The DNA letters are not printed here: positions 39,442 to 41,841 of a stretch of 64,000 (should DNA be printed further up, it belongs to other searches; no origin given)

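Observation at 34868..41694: One tightly packed block joins three different quinol-oxidising modules, and three of its membrane subunits end in the same PSCyt1-like monoheme domain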

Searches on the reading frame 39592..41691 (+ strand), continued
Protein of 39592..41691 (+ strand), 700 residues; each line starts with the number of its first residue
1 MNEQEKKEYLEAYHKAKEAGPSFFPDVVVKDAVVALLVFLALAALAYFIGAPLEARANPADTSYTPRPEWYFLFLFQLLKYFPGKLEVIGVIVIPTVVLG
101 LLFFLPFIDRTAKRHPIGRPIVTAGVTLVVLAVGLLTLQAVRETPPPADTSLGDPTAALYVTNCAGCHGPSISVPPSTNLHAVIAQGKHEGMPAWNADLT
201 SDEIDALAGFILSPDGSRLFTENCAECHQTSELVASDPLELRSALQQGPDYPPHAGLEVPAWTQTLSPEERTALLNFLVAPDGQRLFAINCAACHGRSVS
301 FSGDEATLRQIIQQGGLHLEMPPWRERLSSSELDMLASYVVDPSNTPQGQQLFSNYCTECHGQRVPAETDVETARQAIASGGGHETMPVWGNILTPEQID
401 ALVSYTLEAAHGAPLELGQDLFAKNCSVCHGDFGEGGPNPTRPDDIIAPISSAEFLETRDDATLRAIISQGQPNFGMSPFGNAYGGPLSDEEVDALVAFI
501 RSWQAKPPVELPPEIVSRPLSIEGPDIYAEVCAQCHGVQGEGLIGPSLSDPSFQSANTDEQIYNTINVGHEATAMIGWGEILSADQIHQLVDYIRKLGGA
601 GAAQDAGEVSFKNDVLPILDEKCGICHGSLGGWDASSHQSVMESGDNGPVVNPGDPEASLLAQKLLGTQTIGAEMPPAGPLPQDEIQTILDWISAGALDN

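Call 42: find_homologous_proteins(query=window:39592-41691:+, max_evalue=1e-10)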
Query window:39592-41691:+ (700 aa): 2855 proteins with E <= 1e-10 among 8000 candidates; the best 120 are listed.
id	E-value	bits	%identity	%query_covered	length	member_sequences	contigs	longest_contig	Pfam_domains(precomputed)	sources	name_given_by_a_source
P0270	0.0e+0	1614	100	100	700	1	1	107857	PF14537.12,PF00032.23,PF14495.12,PF13442.12,PF00034.27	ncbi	-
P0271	0.0e+0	1548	96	100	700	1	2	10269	PF14537.12,PF00032.23,PF14495.12,PF13442.12,PF00034.27,PF14522.12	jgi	jgi:mono/diheme cytochrome c family protein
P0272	0.0e+0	1494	93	100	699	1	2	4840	PF14537.12,PF00032.23,PF14495.12,PF13442.12,PF00034.27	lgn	-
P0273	0.0e+0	1492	91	100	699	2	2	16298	PF00032.23,PF14495.12,PF13442.12,PF00034.27,PF14522.12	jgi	jgi:mono/diheme cytochrome c family protein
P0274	0.0e+0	1447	88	100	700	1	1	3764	PF00032.23,PF14495.12,PF13442.12,PF00034.27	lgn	-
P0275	0.0e+0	1445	89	99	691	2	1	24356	PF14537.12,PF00032.23,PF14495.12,PF13442.12,PF00034.27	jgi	jgi:mono/diheme cytochrome c family protein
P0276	0.0e+0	1425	87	100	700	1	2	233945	PF14537.12,PF00032.23,PF14495.12,PF13442.12,PF00034.27,PF14522.12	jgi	jgi:mono/diheme cytochrome c family protein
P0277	0.0e+0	1404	85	100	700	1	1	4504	PF14537.12,PF00032.23,PF14495.12,PF13442.12,PF00034.27,PF14522.12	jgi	jgi:mono/diheme cytochrome c family protein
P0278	0.0e+0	1403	86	100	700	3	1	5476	PF14537.12,PF00032.23,PF14495.12,PF13442.12,PF00034.27,PF14522.12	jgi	jgi:mono/diheme cytochrome c family protein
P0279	0.0e+0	1354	82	100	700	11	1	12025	PF00032.23,PF14495.12,PF13442.12,PF00034.27,PF14522.12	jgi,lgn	-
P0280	0.0e+0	1281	78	100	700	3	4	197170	PF07635.17,PF00032.23,PF14495.12,PF13442.12,PF00034.27,PF14522.12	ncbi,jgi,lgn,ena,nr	ncbi:MAG TPA: c-type cytochrome [Anaerolineales bacterium]|nr:c-type cytochrome [Anaerolineales bact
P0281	0.0e+0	1222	58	100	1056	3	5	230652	PF22297.2,PF14537.12,PF07635.17,PF00032.23,PF14376.12,PF14495.12,PF13442.12,PF00034.27,PF14522.12,PF22113.2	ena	-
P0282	0.0e+0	1196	73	100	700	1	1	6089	PF00032.23,PF14495.12,PF13442.12,PF00034.27,PF14522.12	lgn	-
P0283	0.0e+0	1154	69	100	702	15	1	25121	PF09086.17,PF00032.23,PF14376.12,PF14495.12,PF13442.12,PF00034.27,PF14522.12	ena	-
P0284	0.0e+0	1150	69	100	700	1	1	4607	PF14537.12,PF00032.23,PF14376.12,PF14495.12,PF13442.12,PF00034.27,PF14522.12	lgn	-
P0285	0.0e+0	1148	69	100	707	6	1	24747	PF00032.23,PF14376.12,PF14495.12,PF13442.12,PF00034.27,PF14522.12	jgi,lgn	-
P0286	0.0e+0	1141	69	100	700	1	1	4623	PF00032.23,PF14495.12,PF13442.12,PF00034.27,PF14522.12,PF22113.2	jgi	jgi:mono/diheme cytochrome c family protein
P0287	0.0e+0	1135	68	100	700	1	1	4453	PF07635.17,PF00032.23,PF14376.12,PF14495.12,PF13442.12,PF00034.27,PF14522.12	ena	-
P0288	0.0e+0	1133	68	100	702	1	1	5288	PF14537.12,PF07635.17,PF00032.23,PF14495.12,PF13442.12,PF00034.27,PF14522.12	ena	-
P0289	0.0e+0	1131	64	100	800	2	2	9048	PF22297.2,PF07635.17,PF00032.23,PF14495.12,PF13442.12,PF00034.27,PF14522.12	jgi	jgi:mono/diheme cytochrome c family protein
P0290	0.0e+0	1130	67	100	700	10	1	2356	PF00032.23,PF14495.12,PF13442.12,PF00034.27,PF14522.12,PF22113.2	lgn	-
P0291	0.0e+0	1129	68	100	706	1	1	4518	PF14537.12,PF00032.23,PF14376.12,PF14495.12,PF13442.12,PF00034.27,PF14522.12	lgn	-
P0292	0.0e+0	1127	67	100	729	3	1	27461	PF00032.23,PF14495.12,PF13442.12,PF00034.27,PF14522.12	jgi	jgi:mono/diheme cytochrome c family protein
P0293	0.0e+0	1127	67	100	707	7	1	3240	PF00032.23,PF14376.12,PF14495.12,PF13442.12,PF00034.27,PF14522.12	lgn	-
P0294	0.0e+0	1126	67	100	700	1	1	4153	PF07635.17,PF00032.23,PF14376.12,PF14495.12,PF13442.12,PF00034.27,PF14522.12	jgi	jgi:mono/diheme cytochrome c family protein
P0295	0.0e+0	1126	67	100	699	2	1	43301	PF14537.12,PF07635.17,PF00032.23,PF14376.12,PF14495.12,PF13442.12,PF00034.27,PF14522.12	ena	-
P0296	0.0e+0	1125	66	100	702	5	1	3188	PF14537.12,PF00032.23,PF14376.12,PF14495.12,PF13442.12,PF00034.27,PF14522.12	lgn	-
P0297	0.0e+0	1123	67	100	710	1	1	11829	PF14537.12,PF00032.23,PF14376.12,PF14495.12,PF13442.12,PF00034.27,PF14522.12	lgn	-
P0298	0.0e+0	1123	67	100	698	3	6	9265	PF00032.23,PF14495.12,PF13442.12,PF00034.27,PF14522.12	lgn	-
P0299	0.0e+0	1123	68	100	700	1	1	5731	PF00032.23,PF14495.12,PF13442.12,PF00034.27,PF14522.12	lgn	-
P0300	0.0e+0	1122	65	100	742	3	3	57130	PF14537.12,PF07635.17,PF00032.23,PF14376.12,PF14495.12,PF13442.12,PF00034.27,PF14522.12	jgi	jgi:mono/diheme cytochrome c family protein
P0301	0.0e+0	1121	67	100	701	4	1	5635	PF00032.23,PF14495.12,PF13442.12,PF00034.27,PF14522.12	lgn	-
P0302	0.0e+0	1120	67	100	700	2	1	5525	PF07635.17,PF00032.23,PF14376.12,PF14495.12,PF13442.12,PF00034.27,PF14522.12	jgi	jgi:mono/diheme cytochrome c family protein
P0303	0.0e+0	1119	65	100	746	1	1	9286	PF00032.23,PF14376.12,PF14495.12,PF13442.12,PF00034.27,PF14522.12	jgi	-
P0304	0.0e+0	1119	67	100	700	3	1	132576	PF14537.12,PF00032.23,PF14495.12,PF13442.12,PF00034.27,PF14522.12,PF22113.2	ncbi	-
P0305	0.0e+0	1119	66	100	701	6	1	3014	PF00032.23,PF14495.12,PF13442.12,PF00034.27,PF14522.12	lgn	-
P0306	0.0e+0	1117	67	100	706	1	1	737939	PF14537.12,PF00032.23,PF14495.12,PF13442.12,PF00034.27,PF14522.12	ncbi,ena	-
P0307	0.0e+0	1115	68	100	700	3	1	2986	PF14537.12,PF07635.17,PF00032.23,PF14495.12,PF13442.12,PF00034.27,PF14522.12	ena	-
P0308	0.0e+0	1114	67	100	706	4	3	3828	PF09086.17,PF14537.12,PF00032.23,PF14495.12,PF13442.12,PF00034.27,PF14522.12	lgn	-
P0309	0.0e+0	1114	67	100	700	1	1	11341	PF00032.23,PF13442.12,PF00034.27,PF14522.12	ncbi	-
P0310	0.0e+0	1113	68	100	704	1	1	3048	PF14537.12,PF00032.23,PF14495.12,PF13442.12,PF00034.27,PF14522.12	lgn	-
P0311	0.0e+0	1113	66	100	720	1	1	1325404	PF14537.12,PF07635.17,PF00032.23,PF14495.12,PF13442.12,PF00034.27,PF14522.12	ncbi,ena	-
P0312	0.0e+0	1112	67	100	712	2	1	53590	PF07635.17,PF00032.23,PF14376.12,PF14495.12,PF13442.12,PF00034.27,PF14522.12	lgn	-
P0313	0.0e+0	1111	67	100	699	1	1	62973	PF07635.17,PF00032.23,PF14495.12,PF13442.12,PF00034.27,PF14522.12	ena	-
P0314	0.0e+0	1111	68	100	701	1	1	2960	PF14537.12,PF07635.17,PF00032.23,PF14495.12,PF13442.12,PF00034.27,PF14522.12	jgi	jgi:mono/diheme cytochrome c family protein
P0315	0.0e+0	1110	67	100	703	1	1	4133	PF00032.23,PF14495.12,PF13442.12,PF00034.27,PF14522.12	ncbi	-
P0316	0.0e+0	1109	67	100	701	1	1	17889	PF14537.12,PF07635.17,PF00032.23,PF14376.12,PF14495.12,PF13442.12,PF00034.27,PF14522.12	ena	-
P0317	0.0e+0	1108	65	100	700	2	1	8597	PF14537.12,PF00032.23,PF14495.12,PF13442.12,PF00034.27,PF14522.12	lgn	-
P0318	0.0e+0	1108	65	100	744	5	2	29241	PF00032.23,PF14495.12,PF13442.12,PF00034.27,PF14522.12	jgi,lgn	jgi:mono/diheme cytochrome c family protein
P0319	0.0e+0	1107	66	100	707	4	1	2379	PF00032.23,PF14495.12,PF13442.12,PF00034.27,PF14522.12,PF22113.2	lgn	-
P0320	0.0e+0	1107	66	100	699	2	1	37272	PF00032.23,PF14495.12,PF13442.12,PF00034.27,PF14522.12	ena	-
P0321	0.0e+0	1106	65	100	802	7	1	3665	PF22297.2,PF14537.12,PF07635.17,PF00032.23,PF14376.12,PF14495.12,PF13442.12,PF00034.27,PF14522.12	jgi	jgi:mono/diheme cytochrome c family protein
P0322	0.0e+0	1105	66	100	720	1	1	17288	PF14537.12,PF07635.17,PF00032.23,PF14495.12,PF13442.12,PF00034.27,PF14522.12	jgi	jgi:mono/diheme cytochrome c family protein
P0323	0.0e+0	1104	63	100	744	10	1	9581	PF14537.12,PF00032.23,PF14495.12,PF13442.12,PF00034.27,PF14522.12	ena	-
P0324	0.0e+0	1104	66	100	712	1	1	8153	PF22297.2,PF07635.17,PF00032.23,PF14495.12,PF13442.12,PF00034.27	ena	-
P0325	0.0e+0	1103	66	100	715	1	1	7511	PF00032.23,PF14495.12,PF13442.12,PF00034.27,PF14522.12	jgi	jgi:mono/diheme cytochrome c family protein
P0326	0.0e+0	1103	66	100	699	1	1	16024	PF00032.23,PF14495.12,PF13442.12,PF00034.27,PF14522.12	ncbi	-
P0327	0.0e+0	1103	66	100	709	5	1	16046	PF14537.12,PF07635.17,PF00032.23,PF14495.12,PF13442.12,PF00034.27,PF14522.12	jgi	jgi:mono/diheme cytochrome c family protein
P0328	0.0e+0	1103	66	100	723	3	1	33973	PF14537.12,PF00032.23,PF14495.12,PF13442.12,PF00034.27,PF14522.12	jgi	jgi:mono/diheme cytochrome c family protein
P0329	0.0e+0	1103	67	100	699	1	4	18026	PF14537.12,PF00032.23,PF14376.12,PF14495.12,PF13442.12,PF00034.27,PF14522.12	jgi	jgi:mono/diheme cytochrome c family protein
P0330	0.0e+0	1102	66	100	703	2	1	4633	PF14537.12,PF07635.17,PF00032.23,PF14495.12,PF13442.12,PF00034.27,PF14522.12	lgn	-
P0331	0.0e+0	1102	66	100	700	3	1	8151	PF00032.23,PF14495.12,PF13442.12,PF00034.27,PF14522.12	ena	-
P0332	0.0e+0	1102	66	100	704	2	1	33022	PF22297.2,PF00032.23,PF14376.12,PF14495.12,PF11845.14,PF13442.12,PF00034.27,PF14522.12,PF22113.2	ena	-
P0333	0.0e+0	1102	66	100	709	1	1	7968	PF07635.17,PF00032.23,PF14376.12,PF14495.12,PF13442.12,PF00034.27,PF14522.12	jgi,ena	jgi:mono/diheme cytochrome c family protein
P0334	0.0e+0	1102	66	100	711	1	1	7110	PF00032.23,PF14376.12,PF14495.12,PF13442.12,PF00034.27,PF14522.12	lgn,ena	-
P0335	0.0e+0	1101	65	100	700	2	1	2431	PF00032.23,PF14495.12,PF13442.12,PF00034.27,PF14522.12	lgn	-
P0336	0.0e+0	1101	62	100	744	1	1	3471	PF00032.23,PF14495.12,PF13442.12,PF00034.27,PF14522.12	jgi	-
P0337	0.0e+0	1101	66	100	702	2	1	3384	PF22297.2,PF07635.17,PF00032.23,PF14495.12,PF13442.12,PF00034.27,PF14522.12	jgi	jgi:mono/diheme cytochrome c family protein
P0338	0.0e+0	1100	66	100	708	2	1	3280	PF07635.17,PF00032.23,PF14495.12,PF13442.12,PF00034.27,PF14522.12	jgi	-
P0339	0.0e+0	1099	64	100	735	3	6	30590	PF00032.23,PF14495.12,PF13442.12,PF00034.27,PF14522.12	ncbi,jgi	ncbi:MAG: c-type cytochrome [Anaerolineales bacterium]|jgi:mono/diheme cytochrome c family protein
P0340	0.0e+0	1098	65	100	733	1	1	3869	PF14537.12,PF07635.17,PF00032.23,PF14495.12,PF13442.12,PF00034.27,PF14522.12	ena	-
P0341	0.0e+0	1098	65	100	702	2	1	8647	PF00032.23,PF14376.12,PF14495.12,PF13442.12,PF00034.27,PF14522.12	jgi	jgi:mono/diheme cytochrome c family protein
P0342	0.0e+0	1098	66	100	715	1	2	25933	PF14537.12,PF07635.17,PF00032.23,PF14495.12,PF13442.12,PF00034.27,PF14522.12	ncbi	-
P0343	0.0e+0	1098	65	100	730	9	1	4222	PF14537.12,PF00032.23,PF14495.12,PF13442.12,PF00034.27,PF14522.12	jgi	jgi:mono/diheme cytochrome c family protein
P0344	0.0e+0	1098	69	85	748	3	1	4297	PF14537.12,PF00032.23,PF14495.12,PF13442.12,PF00034.27,PF14522.12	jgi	jgi:mono/diheme cytochrome c family protein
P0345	0.0e+0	1098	64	100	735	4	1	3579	PF14537.12,PF00032.23,PF14376.12,PF14495.12,PF13442.12,PF00034.27,PF14522.12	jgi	jgi:mono/diheme cytochrome c family protein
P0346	0.0e+0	1097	66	100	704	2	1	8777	PF22297.2,PF14537.12,PF00032.23,PF14376.12,PF14495.12,PF13442.12,PF00034.27,PF14522.12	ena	-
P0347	0.0e+0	1097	66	100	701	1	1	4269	PF14537.12,PF00032.23,PF14495.12,PF13442.12,PF00034.27,PF14522.12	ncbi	-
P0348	0.0e+0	1095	65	100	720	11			PF00032.23,PF14495.12,PF13442.12,PF00034.27,PF14522.12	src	-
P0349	0.0e+0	1095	63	100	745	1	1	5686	PF00032.23,PF14376.12,PF14495.12,PF13442.12,PF00034.27,PF14522.12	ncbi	-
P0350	0.0e+0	1095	66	100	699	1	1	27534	PF09086.17,PF22297.2,PF00032.23,PF14376.12,PF14495.12,PF13442.12,PF00034.27,PF14522.12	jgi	jgi:mono/diheme cytochrome c family protein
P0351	0.0e+0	1095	66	100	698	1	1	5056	PF14537.12,PF00032.23,PF14495.12,PF13442.12,PF00034.27,PF14522.12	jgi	-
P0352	0.0e+0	1094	65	100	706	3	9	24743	PF14537.12,PF00032.23,PF14376.12,PF14495.12,PF13442.12,PF00034.27,PF14522.12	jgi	jgi:mono/diheme cytochrome c family protein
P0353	0.0e+0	1094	65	100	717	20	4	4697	PF14537.12,PF07635.17,PF00032.23,PF14495.12,PF13442.12,PF00034.27,PF14522.12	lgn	-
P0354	0.0e+0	1094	67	100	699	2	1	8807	PF09086.17,PF14537.12,PF00032.23,PF14376.12,PF14495.12,PF13442.12,PF00034.27,PF14522.12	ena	-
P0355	0.0e+0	1094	66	100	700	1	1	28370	PF22297.2,PF14537.12,PF00032.23,PF14376.12,PF14495.12,PF13442.12,PF00034.27,PF14522.12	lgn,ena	-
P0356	0.0e+0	1093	65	100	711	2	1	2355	PF14537.12,PF07635.17,PF00032.23,PF14495.12,PF13442.12,PF00034.27,PF14522.12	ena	-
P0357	0.0e+0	1093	66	100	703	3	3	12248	PF14537.12,PF00032.23,PF14376.12,PF14495.12,PF13442.12,PF00034.27,PF14522.12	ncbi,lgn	-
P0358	0.0e+0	1093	65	100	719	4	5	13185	PF14537.12,PF00032.23,PF14495.12,PF13442.12,PF00034.27,PF14522.12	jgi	jgi:mono/diheme cytochrome c family protein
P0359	0.0e+0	1092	66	100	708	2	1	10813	PF07635.17,PF00032.23,PF14376.12,PF14495.12,PF13442.12,PF00034.27,PF14522.12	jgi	jgi:mono/diheme cytochrome c family protein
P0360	0.0e+0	1092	66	100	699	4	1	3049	PF00032.23,PF14376.12,PF14495.12,PF13442.12,PF00034.27,PF14522.12,PF22113.2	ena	-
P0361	0.0e+0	1092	65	100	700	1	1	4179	PF22297.2,PF00032.23,PF14495.12,PF13442.12,PF00034.27,PF14522.12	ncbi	-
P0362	0.0e+0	1092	65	100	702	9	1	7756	PF14537.12,PF07635.17,PF00032.23,PF14495.12,PF13442.12,PF00034.27,PF14522.12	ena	-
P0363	0.0e+0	1092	65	100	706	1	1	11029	PF14537.12,PF00032.23,PF14495.12,PF13442.12,PF00034.27,PF14522.12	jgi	jgi:mono/diheme cytochrome c family protein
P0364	0.0e+0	1091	66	100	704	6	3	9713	PF07635.17,PF00032.23,PF14376.12,PF14495.12,PF13442.12,PF00034.27,PF14522.12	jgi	jgi:mono/diheme cytochrome c family protein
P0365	0.0e+0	1091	65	100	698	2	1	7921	PF14537.12,PF00032.23,PF14495.12,PF13442.12,PF00034.27,PF14522.12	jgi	-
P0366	0.0e+0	1091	66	100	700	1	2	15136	PF09086.17,PF00032.23,PF14376.12,PF14495.12,PF13442.12,PF00034.27,PF14522.12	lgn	-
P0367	0.0e+0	1091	62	100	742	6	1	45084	PF00032.23,PF14495.12,PF13442.12,PF00034.27,PF14522.12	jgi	jgi:mono/diheme cytochrome c family protein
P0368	0.0e+0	1091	65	100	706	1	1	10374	PF14537.12,PF00032.23,PF14376.12,PF14495.12,PF13442.12,PF00034.27,PF14522.12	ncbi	-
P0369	0.0e+0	1091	66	100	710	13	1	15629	PF14537.12,PF07635.17,PF00032.23,PF14376.12,PF14495.12,PF13442.12,PF00034.27,PF14522.12,PF22113.2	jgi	jgi:mono/diheme cytochrome c family protein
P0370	0.0e+0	1091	66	100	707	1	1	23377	PF14537.12,PF07635.17,PF00032.23,PF14495.12,PF13442.12,PF00034.27,PF14522.12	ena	-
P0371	0.0e+0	1091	66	100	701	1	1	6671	PF14537.12,PF00032.23,PF14495.12,PF13442.12,PF00034.27,PF14522.12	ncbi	-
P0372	0.0e+0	1091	66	100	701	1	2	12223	PF14537.12,PF00032.23,PF14495.12,PF13442.12,PF00034.27,PF14522.12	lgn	-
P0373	0.0e+0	1090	63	100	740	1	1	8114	PF07635.17,PF00032.23,PF14495.12,PF13442.12,PF00034.27,PF14522.12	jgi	jgi:mono/diheme cytochrome c family protein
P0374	0.0e+0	1090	66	100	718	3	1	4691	PF00032.23,PF14495.12,PF13442.12,PF00034.27,PF14522.12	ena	-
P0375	0.0e+0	1090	66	100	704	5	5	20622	PF14537.12,PF00032.23,PF14376.12,PF14495.12,PF13442.12,PF00034.27,PF14522.12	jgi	jgi:mono/diheme cytochrome c family protein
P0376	0.0e+0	1090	65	100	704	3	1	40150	PF22297.2,PF14537.12,PF07635.17,PF00032.23,PF14376.12,PF14495.12,PF13442.12,PF00034.27,PF14522.12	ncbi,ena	-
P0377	0.0e+0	1088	65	100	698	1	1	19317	PF00032.23,PF14495.12,PF13442.12,PF00034.27,PF14522.12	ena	-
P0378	0.0e+0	1088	67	100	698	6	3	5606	PF14537.12,PF00032.23,PF14495.12,PF13442.12,PF00034.27,PF14522.12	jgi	jgi:mono/diheme cytochrome c family protein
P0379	0.0e+0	1088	66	100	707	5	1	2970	PF14537.12,PF00032.23,PF14376.12,PF14495.12,PF13442.12,PF00034.27,PF14522.12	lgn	-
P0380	0.0e+0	1087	66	100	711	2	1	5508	PF14537.12,PF00032.23,PF13442.12,PF00034.27,PF14522.12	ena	-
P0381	0.0e+0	1087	65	100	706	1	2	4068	PF14537.12,PF00032.23,PF14376.12,PF14495.12,PF13442.12,PF00034.27,PF14522.12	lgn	-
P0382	0.0e+0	1086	65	100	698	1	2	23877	PF00032.23,PF14495.12,PF13442.12,PF00034.27,PF14522.12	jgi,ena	-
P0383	0.0e+0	1086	65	100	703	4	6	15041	PF14537.12,PF00032.23,PF14376.12,PF14495.12,PF13442.12,PF00034.27,PF14522.12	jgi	jgi:mono/diheme cytochrome c family protein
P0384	0.0e+0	1086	65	100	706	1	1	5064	PF14537.12,PF00032.23,PF14376.12,PF14495.12,PF13442.12,PF00034.27,PF14522.12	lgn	-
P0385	0.0e+0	1086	65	100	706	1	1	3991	PF14537.12,PF00032.23,PF14376.12,PF14495.12,PF13442.12,PF00034.27,PF14522.12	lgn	-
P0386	0.0e+0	1086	65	100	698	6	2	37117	PF00032.23,PF14495.12,PF13442.12,PF00034.27,PF14522.12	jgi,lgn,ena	-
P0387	0.0e+0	1086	65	100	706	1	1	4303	PF14537.12,PF00032.23,PF14376.12,PF14495.12,PF13442.12,PF00034.27,PF14522.12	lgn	-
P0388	0.0e+0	1086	65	100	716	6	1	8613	PF14537.12,PF07635.17,PF00032.23,PF14495.12,PF13442.12,PF00034.27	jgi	jgi:mono/diheme cytochrome c family protein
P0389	0.0e+0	1085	65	100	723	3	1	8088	PF22297.2,PF14537.12,PF00032.23,PF14495.12,PF13442.12,PF00034.27,PF14522.12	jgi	jgi:mono/diheme cytochrome c family protein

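Call 43: find_encoding_contigs(protein=P0270, flank=10000, max_places=2)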
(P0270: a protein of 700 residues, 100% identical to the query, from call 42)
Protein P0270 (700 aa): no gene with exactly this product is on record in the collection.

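Call 44: list_cluster_members(proteins=[P0270])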
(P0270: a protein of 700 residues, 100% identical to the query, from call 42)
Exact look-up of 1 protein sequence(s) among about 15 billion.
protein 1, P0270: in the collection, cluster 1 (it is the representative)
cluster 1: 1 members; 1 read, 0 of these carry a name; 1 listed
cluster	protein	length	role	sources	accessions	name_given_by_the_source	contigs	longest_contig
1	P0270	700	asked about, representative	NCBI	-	-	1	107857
